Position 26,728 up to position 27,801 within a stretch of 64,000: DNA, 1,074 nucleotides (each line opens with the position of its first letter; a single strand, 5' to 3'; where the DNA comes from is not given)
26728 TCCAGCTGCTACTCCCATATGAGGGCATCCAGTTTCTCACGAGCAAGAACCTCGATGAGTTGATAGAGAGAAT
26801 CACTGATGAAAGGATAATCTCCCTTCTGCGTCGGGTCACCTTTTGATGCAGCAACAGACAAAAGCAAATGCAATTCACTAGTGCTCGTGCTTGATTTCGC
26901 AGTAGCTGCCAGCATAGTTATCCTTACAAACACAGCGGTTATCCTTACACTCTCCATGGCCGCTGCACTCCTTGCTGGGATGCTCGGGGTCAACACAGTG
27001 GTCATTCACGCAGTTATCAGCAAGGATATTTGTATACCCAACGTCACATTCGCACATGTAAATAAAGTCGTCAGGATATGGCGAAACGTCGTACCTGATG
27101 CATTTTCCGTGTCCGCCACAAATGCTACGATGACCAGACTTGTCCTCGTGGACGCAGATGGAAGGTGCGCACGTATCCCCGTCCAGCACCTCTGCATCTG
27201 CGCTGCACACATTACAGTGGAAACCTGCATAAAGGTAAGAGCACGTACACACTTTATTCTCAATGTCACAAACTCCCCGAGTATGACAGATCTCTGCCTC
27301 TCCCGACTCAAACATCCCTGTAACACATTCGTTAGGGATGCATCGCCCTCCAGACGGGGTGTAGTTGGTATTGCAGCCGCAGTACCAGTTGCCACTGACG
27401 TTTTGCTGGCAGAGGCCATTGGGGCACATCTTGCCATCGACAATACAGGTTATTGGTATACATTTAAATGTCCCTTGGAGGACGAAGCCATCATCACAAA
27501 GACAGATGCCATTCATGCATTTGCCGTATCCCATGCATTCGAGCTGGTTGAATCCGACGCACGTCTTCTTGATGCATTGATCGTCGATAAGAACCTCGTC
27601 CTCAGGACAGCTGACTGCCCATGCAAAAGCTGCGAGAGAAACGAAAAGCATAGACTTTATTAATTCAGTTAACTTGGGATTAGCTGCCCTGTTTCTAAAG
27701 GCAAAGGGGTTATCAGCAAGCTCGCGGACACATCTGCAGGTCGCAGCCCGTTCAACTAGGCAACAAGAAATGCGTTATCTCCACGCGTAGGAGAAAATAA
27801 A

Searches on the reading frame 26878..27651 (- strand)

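Call 69: search_protein_families(library=pfam, proteins=[window:26878-27651:-], max_evalue=0.001)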
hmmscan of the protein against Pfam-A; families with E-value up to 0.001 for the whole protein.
window:26878-27651:- (257 aa): 4 families
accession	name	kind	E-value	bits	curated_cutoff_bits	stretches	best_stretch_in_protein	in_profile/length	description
PF07974.19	EGF_2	-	2.4e-10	41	22.1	1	226-251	5-32/32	EGF-like domain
PF23106.1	EGF_Teneurin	-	2.6e-07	31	24.3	1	228-253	4-29/30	Teneurin-like EGF domain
PF25024.1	EGF_TEN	-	5.4e-06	26.6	65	1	122-254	3-125/234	Teneurin EGF domain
PF01683.23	EB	-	1.1e-05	25.9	24.3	1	15-64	1-52/52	EB module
